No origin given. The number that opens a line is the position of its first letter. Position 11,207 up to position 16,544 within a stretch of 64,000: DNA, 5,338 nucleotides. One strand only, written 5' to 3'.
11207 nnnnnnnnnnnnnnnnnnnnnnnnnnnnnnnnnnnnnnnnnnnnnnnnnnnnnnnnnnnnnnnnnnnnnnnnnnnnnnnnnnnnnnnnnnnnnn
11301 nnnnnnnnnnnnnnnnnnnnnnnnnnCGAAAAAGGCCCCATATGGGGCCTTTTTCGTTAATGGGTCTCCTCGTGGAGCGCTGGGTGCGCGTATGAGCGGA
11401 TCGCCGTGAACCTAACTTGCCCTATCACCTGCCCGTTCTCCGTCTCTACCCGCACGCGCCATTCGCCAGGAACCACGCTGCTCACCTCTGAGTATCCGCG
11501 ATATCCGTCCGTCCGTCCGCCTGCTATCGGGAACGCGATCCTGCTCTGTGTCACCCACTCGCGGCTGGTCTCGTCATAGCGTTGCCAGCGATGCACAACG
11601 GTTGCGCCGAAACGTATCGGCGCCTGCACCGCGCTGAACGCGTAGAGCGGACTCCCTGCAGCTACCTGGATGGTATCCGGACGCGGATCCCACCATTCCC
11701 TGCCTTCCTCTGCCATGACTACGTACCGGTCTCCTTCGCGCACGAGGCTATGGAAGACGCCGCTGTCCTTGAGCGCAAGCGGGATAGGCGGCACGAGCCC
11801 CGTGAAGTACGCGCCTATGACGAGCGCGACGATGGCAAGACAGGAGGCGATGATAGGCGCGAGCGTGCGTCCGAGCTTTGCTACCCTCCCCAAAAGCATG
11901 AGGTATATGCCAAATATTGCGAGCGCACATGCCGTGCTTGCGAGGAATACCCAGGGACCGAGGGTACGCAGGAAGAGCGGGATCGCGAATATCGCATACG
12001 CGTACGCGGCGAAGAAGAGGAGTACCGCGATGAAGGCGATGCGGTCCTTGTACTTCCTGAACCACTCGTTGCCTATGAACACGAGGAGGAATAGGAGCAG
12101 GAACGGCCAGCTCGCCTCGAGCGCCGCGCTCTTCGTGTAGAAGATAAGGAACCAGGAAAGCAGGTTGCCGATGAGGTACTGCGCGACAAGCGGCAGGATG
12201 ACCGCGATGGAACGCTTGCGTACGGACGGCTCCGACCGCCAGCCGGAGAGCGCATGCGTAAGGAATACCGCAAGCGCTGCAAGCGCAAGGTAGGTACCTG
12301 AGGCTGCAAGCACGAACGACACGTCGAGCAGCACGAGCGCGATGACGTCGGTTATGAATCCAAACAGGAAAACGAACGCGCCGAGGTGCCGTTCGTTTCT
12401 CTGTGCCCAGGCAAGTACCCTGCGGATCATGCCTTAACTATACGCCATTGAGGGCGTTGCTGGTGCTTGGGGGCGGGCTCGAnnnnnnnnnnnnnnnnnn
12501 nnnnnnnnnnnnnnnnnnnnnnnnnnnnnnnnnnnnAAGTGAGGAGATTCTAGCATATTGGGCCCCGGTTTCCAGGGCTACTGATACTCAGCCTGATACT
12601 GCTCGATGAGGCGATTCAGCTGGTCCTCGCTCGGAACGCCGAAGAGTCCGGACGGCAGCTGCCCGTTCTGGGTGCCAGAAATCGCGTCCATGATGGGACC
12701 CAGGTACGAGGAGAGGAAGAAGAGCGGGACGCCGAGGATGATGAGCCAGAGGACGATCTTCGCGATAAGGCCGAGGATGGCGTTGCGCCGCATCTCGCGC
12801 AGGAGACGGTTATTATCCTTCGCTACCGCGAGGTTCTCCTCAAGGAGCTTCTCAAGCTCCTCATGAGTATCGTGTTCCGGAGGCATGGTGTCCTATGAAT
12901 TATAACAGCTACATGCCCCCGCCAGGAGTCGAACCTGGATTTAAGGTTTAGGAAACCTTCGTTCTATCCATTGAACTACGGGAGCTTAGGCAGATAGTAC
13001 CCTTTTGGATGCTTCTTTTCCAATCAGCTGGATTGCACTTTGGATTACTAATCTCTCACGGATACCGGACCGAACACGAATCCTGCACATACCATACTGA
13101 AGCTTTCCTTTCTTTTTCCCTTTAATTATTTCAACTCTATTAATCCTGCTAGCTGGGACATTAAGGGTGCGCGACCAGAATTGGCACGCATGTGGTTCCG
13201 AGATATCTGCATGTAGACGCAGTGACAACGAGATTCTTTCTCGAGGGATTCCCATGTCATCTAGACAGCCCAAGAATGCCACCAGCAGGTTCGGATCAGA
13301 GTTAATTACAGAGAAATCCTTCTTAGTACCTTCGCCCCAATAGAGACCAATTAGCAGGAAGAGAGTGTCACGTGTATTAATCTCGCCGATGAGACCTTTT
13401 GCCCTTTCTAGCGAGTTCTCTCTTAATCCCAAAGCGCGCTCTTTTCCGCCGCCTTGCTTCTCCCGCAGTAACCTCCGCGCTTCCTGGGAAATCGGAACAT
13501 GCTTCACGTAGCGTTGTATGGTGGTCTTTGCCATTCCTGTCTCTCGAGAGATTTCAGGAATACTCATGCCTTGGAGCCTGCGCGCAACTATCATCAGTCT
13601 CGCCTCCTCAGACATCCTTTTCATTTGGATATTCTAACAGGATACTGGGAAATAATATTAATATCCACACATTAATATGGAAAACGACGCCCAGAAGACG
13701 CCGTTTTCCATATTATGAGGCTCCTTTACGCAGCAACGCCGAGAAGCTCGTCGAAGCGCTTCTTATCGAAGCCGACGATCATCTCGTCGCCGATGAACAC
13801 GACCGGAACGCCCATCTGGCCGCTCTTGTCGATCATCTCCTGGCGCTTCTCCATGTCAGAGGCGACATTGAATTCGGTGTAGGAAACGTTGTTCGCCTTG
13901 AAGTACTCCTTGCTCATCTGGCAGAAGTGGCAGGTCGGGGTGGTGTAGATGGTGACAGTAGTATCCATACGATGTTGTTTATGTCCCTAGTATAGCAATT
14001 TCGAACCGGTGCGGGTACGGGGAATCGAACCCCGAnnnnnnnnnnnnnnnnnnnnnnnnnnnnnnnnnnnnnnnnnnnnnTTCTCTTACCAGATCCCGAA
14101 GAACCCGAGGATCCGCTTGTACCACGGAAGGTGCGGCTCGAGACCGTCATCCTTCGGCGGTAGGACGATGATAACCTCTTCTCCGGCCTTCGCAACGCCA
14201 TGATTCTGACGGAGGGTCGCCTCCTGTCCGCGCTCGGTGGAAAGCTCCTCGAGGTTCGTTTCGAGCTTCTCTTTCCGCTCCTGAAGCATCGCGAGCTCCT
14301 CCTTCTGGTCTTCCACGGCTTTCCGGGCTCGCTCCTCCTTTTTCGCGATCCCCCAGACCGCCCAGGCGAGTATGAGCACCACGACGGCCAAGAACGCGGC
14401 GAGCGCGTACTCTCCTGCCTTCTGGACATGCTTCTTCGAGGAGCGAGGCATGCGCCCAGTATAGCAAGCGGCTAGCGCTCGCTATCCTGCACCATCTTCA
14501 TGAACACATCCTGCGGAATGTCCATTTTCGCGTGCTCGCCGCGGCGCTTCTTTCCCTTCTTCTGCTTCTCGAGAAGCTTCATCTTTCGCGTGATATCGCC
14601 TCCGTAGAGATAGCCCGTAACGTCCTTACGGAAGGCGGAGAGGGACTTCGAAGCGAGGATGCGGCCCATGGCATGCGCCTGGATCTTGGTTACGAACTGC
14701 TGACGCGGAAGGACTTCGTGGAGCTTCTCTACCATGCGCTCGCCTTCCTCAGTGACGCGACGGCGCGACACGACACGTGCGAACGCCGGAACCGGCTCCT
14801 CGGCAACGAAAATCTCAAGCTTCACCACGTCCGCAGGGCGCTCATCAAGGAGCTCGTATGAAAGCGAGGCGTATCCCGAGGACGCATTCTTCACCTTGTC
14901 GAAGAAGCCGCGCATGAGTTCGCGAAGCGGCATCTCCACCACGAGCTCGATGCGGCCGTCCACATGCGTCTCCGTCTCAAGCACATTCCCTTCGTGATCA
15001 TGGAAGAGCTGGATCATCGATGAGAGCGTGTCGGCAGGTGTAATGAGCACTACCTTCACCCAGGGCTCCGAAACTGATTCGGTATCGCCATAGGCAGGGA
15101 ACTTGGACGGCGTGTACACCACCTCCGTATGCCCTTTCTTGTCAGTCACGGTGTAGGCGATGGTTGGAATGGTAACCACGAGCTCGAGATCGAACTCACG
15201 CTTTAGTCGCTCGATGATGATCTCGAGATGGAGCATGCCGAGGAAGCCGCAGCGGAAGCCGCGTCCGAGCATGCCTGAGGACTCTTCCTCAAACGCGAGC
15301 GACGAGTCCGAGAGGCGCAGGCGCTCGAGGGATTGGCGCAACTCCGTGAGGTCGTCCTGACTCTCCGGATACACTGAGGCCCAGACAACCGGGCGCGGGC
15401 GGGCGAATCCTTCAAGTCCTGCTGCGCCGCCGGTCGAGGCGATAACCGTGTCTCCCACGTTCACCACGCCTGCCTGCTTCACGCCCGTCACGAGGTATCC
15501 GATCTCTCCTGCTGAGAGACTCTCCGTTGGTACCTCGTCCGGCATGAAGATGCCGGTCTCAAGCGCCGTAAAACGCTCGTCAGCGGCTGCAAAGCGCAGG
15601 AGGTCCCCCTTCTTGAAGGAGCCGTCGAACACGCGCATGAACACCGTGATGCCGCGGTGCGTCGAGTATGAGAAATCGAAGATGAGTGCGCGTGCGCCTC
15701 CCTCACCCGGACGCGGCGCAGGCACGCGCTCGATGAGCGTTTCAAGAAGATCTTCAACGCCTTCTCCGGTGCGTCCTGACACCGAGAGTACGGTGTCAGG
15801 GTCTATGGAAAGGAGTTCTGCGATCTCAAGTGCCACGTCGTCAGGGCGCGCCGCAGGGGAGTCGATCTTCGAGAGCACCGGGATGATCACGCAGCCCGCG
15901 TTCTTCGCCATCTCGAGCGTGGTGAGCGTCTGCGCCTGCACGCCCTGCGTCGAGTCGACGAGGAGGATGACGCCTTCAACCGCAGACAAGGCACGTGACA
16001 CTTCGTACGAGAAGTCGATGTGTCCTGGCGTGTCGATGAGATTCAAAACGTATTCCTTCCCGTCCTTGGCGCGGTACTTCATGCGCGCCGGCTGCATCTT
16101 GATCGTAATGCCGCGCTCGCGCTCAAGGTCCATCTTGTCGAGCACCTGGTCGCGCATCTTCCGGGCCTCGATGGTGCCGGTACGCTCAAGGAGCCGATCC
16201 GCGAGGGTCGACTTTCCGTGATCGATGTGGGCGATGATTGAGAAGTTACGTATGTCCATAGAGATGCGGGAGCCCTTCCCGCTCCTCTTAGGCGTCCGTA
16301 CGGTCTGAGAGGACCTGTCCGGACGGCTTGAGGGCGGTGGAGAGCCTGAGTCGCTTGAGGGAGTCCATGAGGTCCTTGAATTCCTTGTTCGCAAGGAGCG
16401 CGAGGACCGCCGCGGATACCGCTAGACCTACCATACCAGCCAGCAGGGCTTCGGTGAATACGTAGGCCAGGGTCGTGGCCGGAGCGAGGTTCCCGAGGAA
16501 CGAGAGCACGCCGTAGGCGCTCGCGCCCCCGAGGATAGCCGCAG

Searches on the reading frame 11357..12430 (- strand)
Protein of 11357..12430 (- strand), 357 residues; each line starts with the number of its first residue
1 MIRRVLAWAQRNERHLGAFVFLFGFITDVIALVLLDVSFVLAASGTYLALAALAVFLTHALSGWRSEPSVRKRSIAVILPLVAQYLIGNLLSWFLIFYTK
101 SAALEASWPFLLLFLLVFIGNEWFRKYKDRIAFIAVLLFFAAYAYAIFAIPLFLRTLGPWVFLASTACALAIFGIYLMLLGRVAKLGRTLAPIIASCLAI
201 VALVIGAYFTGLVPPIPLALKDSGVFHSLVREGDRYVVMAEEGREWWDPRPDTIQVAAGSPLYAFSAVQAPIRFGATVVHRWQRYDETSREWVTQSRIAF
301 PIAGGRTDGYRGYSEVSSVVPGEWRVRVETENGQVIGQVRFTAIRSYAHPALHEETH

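Call 31: search_protein_families(library=pfam, proteins=[window:11357-12430:-], max_evalue=0.001)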
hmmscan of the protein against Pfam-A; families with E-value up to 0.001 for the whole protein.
window:11357-12430:- (357 aa): 1 family
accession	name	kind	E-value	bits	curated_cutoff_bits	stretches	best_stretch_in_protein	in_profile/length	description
PF11141.13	DUF2914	-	9.7e-16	57.7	23.6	1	277-342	3-61/62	Protein of unknown function (DUF2914)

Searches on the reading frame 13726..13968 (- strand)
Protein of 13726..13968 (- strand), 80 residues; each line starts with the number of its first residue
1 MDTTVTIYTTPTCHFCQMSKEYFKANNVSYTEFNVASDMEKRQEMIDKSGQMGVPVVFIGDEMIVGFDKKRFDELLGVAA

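Call 42: search_protein_families(library=pfam, proteins=[window:13726-13968:-])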
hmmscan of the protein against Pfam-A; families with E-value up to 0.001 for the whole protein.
window:13726-13968:- (80 aa): 2 families
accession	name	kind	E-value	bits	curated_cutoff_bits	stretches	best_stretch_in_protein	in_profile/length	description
PF00462.30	Glutaredoxin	-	7e-21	74.6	22.9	1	5-64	1-60/60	Glutaredoxin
PF13417.12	GST_N_3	-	0.0003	21.5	22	1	8-65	2-58/75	Glutathione S-transferase, N-terminal domain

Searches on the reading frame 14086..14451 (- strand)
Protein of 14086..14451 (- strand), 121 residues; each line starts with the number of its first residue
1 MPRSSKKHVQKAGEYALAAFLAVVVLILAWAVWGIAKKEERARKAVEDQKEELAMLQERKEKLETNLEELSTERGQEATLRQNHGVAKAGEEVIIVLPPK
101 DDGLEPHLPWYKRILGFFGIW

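Call 31: search_protein_families(library=pfam, proteins=[window:14086-14451:-], max_evalue=0.001)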
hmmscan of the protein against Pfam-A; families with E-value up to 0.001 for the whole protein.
window:14086-14451:- (121 aa): 1 family
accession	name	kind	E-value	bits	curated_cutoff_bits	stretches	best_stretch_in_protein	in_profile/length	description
PF04977.20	DivIC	-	2.4e-06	27.7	28.9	1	22-97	2-78/80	Septum formation initiator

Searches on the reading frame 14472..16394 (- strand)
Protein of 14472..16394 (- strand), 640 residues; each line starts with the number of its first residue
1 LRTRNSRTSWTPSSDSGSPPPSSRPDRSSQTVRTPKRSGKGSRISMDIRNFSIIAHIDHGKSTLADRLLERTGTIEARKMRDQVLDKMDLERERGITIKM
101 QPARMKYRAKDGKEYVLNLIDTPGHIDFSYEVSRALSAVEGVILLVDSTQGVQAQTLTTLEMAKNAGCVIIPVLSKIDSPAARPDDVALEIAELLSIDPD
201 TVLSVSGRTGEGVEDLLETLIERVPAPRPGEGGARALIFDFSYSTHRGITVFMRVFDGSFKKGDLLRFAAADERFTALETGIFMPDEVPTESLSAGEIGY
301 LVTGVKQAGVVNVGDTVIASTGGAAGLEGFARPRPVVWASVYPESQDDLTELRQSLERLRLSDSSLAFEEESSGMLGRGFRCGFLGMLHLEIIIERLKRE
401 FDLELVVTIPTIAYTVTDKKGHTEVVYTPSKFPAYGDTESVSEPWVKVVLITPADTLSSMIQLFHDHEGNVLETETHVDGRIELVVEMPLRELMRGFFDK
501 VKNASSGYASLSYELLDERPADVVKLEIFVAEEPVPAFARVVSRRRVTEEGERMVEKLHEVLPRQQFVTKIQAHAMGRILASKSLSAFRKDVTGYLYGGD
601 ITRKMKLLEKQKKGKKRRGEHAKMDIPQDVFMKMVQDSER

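Call 42: search_protein_families(library=pfam, proteins=[window:14472-16394:-])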
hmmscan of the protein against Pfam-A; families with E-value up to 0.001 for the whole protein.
window:14472-16394:- (640 aa): 7 families
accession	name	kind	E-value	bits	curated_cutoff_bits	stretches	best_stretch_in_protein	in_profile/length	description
PF00009.33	GTP_EFTU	-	5e-52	176.7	26.5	1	47-225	2-187/188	Elongation factor Tu GTP binding domain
PF06421.17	LepA_C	-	2.6e-32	111.5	29.7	1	531-635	2-106/107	GTP-binding protein LepA C-terminus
PF00679.30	EFG_C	-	3.7e-13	49.8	27.9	1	442-517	3-77/89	Elongation factor G C-terminus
PF14492.12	EFG_III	-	6.6e-10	39.3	27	1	333-407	2-73/75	Elongation Factor G, domain III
PF03144.31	GTP_EFTU_D2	-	5.3e-05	24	30.3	1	248-317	1-72/73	Elongation factor Tu domain 2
PF01926.29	MMR_HSR1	-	0.00012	22.6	21.9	1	59-171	10-108/113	50S ribosome-binding GTPase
PF22042.2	EF-G_D2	-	0.0005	20.6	27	0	234-318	2-82/84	Elongation factor G domain 2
